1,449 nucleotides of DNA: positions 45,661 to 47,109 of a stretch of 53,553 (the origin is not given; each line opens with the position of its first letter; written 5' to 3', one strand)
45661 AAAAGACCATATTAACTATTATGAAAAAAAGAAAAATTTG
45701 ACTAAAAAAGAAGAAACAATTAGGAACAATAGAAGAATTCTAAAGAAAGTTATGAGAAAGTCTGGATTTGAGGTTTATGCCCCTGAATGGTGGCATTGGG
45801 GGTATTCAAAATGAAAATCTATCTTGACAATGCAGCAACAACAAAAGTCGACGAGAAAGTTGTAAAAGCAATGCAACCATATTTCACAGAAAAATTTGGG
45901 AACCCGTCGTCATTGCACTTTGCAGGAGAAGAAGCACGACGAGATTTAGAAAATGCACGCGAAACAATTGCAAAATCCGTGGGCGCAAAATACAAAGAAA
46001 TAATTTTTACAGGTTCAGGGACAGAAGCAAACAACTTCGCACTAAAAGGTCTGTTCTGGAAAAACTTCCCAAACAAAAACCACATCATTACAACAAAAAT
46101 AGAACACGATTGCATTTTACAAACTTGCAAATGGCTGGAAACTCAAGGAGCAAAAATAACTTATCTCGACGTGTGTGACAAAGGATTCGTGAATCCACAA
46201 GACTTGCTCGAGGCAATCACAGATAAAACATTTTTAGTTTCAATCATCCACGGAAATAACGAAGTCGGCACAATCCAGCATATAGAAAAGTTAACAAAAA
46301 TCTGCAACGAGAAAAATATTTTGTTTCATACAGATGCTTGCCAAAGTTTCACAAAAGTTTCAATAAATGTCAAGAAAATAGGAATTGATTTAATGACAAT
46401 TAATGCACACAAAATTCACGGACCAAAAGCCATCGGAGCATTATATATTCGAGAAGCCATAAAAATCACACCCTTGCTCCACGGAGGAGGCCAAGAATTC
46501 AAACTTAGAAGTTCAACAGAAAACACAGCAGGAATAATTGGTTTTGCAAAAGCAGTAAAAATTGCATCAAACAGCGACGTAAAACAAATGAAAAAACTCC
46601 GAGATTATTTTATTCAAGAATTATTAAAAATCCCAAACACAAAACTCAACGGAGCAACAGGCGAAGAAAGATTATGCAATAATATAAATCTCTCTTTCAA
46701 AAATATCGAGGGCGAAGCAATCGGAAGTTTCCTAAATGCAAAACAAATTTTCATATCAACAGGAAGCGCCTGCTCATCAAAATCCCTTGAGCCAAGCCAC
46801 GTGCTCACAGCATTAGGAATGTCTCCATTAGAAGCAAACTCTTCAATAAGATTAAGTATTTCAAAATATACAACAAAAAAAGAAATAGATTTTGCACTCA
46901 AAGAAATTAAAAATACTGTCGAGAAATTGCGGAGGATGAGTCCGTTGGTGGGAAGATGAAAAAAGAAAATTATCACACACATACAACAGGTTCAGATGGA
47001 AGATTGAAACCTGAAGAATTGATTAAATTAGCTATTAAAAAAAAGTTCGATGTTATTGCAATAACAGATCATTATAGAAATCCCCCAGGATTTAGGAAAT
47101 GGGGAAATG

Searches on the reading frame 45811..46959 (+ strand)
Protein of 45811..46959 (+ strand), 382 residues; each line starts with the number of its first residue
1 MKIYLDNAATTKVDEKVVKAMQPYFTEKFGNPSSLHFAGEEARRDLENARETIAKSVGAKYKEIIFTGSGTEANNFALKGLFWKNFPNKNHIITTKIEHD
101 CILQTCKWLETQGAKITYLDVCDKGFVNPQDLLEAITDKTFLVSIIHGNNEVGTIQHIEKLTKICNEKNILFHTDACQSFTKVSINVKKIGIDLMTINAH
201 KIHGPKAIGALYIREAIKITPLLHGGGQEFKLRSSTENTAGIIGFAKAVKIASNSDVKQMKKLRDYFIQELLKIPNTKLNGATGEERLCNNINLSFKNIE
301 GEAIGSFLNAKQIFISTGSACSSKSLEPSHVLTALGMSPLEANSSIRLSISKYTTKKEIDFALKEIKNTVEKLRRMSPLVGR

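Call 3: search_protein_families(library=pfam, proteins=[window:45811-46959:+], max_evalue=0.01)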
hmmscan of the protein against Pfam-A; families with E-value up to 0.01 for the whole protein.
window:45811-46959:+ (382 aa): 5 families
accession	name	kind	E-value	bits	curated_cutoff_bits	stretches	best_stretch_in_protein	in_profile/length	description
PF00266.25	Aminotran_5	-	1.5e-84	284.6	21.5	1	3-360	1-369/371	Aminotransferase class-V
PF01041.23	DegT_DnrJ_EryC1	-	1.5e-08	34.7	19.8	1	54-181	34-151/360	DegT/DnrJ/EryC1/StrS aminotransferase family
PF01212.27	Beta_elim_lyase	-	2.9e-08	33.8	27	1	46-181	34-174/288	Beta-eliminating lyase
PF00155.27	Aminotran_1_2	-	0.00019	21.2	19.7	1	46-173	44-183/361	Aminotransferase class I and II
PF00282.25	Pyridoxal_deC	-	0.0092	15.2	27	0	115-178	168-237/375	Pyridoxal-dependent decarboxylase conserved domain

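Call 4: search_protein_families(library=ncbifam, proteins=[window:45811-46959:+], max_evalue=0.01)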
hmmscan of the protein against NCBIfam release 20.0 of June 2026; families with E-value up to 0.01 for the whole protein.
window:45811-46959:+ (382 aa): 28 families (the best 25 are shown)
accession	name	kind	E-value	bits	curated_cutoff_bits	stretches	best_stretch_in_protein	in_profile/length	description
TIGR03402.1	FeS_nifS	equivalog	8.4e-146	485.6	530.75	1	3-379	1-379/379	cysteine desulfurase NifS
TIGR02006.1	IscS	equivalog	1.4e-124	416.2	643.2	1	2-379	4-384/402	IscS subfamily cysteine desulfurase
NF010611.0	PRK14012.1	equivalog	2.1e-124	415.6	548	1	2-379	6-388/406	IscS subfamily cysteine desulfurase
TIGR03235.1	DNA_S_dndA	equivalog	6.2e-112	374.4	480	1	4-349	1-352/353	cysteine desulfurase DndA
TIGR03403.1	nifS_epsilon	equivalog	3.1e-110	368.6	587.7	1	3-377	1-380/382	NifS family cysteine desulfurase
NF002806.0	PRK02948.1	subfamily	6e-89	298.7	304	1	3-373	2-375/381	IscS subfamily cysteine desulfurase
TIGR01979.1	sufS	subfamily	1.3e-55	189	475.1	1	3-371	20-400/403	SufS family cysteine desulfurase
TIGR01977.1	am_tr_V_EF2568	hypoth_equivalog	6.3e-51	173.5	377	1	3-367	1-374/376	cysteine desulfurase family protein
NF041166.1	f2_encap_cargo1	exception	2.7e-35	122.6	800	1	3-367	247-621/623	family 2A encapsulin nanocompartment cargo protein cysteine desulfurase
TIGR01976.1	am_tr_V_VC1184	hypoth_equivalog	1e-31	110.7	352.35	2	3-217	20-235/401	cysteine desulfurase-like protein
NF006791.0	PRK09295.1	equivalog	6e-31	107.9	661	1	3-364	25-396/406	cysteine desulfurase SufS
NF040779.1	Sec_lyase_SclA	exception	2.5e-30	105.6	525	1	3-368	1-375/378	selenocysteine lyase SclA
NF008126.0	PRK10874.1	equivalog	1.2e-29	103.6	607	1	2-373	20-399/401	cysteine desulfurase CsdA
TIGR03392.1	FeS_syn_CsdA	equivalog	2.5e-28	99.4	493.6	1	2-373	17-396/398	cysteine desulfurase CsdA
TIGR04343.1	egtE_PLP_lyase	equivalog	4e-13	48.9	400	1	4-249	16-261/370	ergothioneine biosynthesis PLP-dependent enzyme EgtE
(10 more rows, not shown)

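Call 19: find_related_loci(query=window:45811-46959:+, collection=genome_contigs, flank=7000)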
Query window:45811-46959:+ (382 aa) in genome_contigs; peptide patterns used: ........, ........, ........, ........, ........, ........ (x = any residue, [..] = any of these).
290 stretches matched a pattern; 99 encode a relative of the query (tblastn E <= 1e-3); the best 80 are kept; 80 distinct loci.
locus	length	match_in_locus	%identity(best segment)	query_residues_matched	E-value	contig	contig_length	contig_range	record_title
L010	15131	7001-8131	77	4-380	0e+0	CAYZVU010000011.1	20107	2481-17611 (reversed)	MAG TPA_asm: Candidatus Woesearchaeota archaeon isolate SRP104257_co1_18 genome assembly, contig: NODE_1481_length_20107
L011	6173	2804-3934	75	2-378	0e+0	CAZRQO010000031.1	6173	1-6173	MAG TPA_asm: Candidatus Woesearchaeota archaeon isolate SRP214966_co4_382 genome assembly, contig: NODE_17620_length_617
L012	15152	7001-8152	73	2-381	0e+0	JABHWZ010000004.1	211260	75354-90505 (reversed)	MAG: archaeon isolate SI047_bin24 k141_305602, whole genome shotgun sequence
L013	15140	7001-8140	76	2-380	0e+0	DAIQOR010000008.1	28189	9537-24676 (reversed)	MAG TPA_asm: bacterium isolate CTOTU11692 NODE_965_length_28189_cov_72.364648, whole genome shotgun sequence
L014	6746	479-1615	72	3-379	0e+0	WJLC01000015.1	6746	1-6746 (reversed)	MAG: Candidatus Pacearchaeota archaeon isolate Bin_078 k141_1065994, whole genome shotgun sequence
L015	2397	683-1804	63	3-379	2e-166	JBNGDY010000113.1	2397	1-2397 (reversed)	MAG: Candidatus Nanoarchaeia archaeon isolate E05-049 bin34.fa-113, whole genome shotgun sequence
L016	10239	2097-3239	62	1-381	4e-154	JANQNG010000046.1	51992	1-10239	MAG: Candidatus Nanoarchaeia archaeon isolate PL23a_bin.67 k99_4392042, whole genome shotgun sequence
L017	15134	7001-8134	59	1-380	6e-151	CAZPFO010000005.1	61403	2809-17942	MAG TPA_asm: uncultured Methanosarcinales archaeon isolate binchicken_co121_309 genome assembly, contig: NODE_146_length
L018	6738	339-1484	59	2-379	1e-148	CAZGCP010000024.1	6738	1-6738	MAG TPA_asm: Candidatus Woesearchaeota archaeon isolate binchicken_co8_193 genome assembly, contig: NODE_22522_length_67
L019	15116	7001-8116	60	1-372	6e-147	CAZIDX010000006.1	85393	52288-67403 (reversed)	MAG TPA_asm: uncultured Gammaproteobacteria bacterium isolate SRP167671_co2_164 genome assembly, contig: NODE_310_length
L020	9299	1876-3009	58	2-381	2e-146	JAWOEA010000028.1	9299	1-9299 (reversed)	MAG: Candidatus Undinarchaeales archaeon isolate BLK5-2.bin.87 k191_1954968, whole genome shotgun sequence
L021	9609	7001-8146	59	2-379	3e-146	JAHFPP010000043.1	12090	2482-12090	MAG: Candidatus Woesearchaeota archaeon isolate nzgw53 NODE_12031_length_12091_cov_3.873434, whole genome shotgun sequen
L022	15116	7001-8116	62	1-372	3e-146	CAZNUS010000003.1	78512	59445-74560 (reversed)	MAG TPA_asm: uncultured Methanosarcinales archaeon isolate binchicken_co38_1369 genome assembly, contig: NODE_803_length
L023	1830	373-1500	58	1-379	4e-156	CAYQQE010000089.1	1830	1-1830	MAG TPA_asm: Candidatus Woesearchaeota archaeon isolate SRP062349_co2_82 genome assembly, contig: NODE_44371_length_1830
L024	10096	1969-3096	59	1-379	4e-143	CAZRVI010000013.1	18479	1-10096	MAG TPA_asm: Candidatus Woesearchaeota archaeon isolate binchicken_co19_483 genome assembly, contig: NODE_4769_length_18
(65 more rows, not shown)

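Call 26: find_related_loci(query=window:45811-46959:+, collection=metagenome_contigs, flank=7000)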
Query window:45811-46959:+ (382 aa) in metagenome_contigs; peptide patterns used: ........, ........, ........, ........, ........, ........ (x = any residue, [..] = any of these).
527 stretches matched a pattern; 164 encode a relative of the query (tblastn E <= 1e-3); the best 80 are kept; 80 distinct loci.
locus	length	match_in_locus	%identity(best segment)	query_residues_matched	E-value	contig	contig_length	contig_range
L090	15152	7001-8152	73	2-381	0e+0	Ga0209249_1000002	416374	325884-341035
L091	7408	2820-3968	77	2-380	0e+0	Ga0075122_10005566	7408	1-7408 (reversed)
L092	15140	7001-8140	76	2-380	0e+0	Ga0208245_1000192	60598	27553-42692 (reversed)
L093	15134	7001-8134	75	2-379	0e+0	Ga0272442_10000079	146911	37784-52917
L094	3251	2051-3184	72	4-379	0e+0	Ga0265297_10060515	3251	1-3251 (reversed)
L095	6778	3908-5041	71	2-379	0e+0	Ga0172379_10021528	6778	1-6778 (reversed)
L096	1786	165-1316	72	2-380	0e+0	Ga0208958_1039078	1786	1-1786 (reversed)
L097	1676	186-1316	63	2-379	4e-178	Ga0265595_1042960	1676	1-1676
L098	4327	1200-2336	64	2-380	5e-167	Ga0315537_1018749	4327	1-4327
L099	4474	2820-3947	64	3-379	6e-164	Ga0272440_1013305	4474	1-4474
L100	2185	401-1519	62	3-376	1e-162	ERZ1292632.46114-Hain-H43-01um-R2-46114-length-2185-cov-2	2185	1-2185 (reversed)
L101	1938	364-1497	59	1-380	5e-163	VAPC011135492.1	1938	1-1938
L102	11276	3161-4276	63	1-372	5e-151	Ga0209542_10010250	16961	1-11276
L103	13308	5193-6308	63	1-372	1e-150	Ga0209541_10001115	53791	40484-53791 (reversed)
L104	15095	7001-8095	62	3-364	1e-150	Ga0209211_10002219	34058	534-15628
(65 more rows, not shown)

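Call 31: search_protein_families(library=pfam, proteins=[L013:8831-10366:+, L011:4694-5236:+], max_evalue=0.001)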
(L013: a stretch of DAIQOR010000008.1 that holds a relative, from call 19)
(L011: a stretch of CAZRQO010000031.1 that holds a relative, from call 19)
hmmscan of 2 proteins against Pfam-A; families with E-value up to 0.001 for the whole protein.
L013:8831-10366:+ (511 aa): 3 families
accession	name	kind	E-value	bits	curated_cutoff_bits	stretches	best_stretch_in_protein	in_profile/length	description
PF01592.21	NifU_N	-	5.2e-40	137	22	2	415-509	32-123/127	NifU-like N terminal domain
PF14528.11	LAGLIDADG_3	-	1.9e-18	66.9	22.5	2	276-358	3-80/82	LAGLIDADG-like domain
PF14890.11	Intein_splicing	-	5e-11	43.1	35.8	1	72-416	38-155/155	Intein splicing domain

L011:4694-5236:+ (180 aa): 1 family
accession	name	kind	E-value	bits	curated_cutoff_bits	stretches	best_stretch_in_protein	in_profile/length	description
PF00583.31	Acetyltransf_1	-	1.6e-05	25.6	20.7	1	29-124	18-115/116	Acetyltransferase (GNAT) family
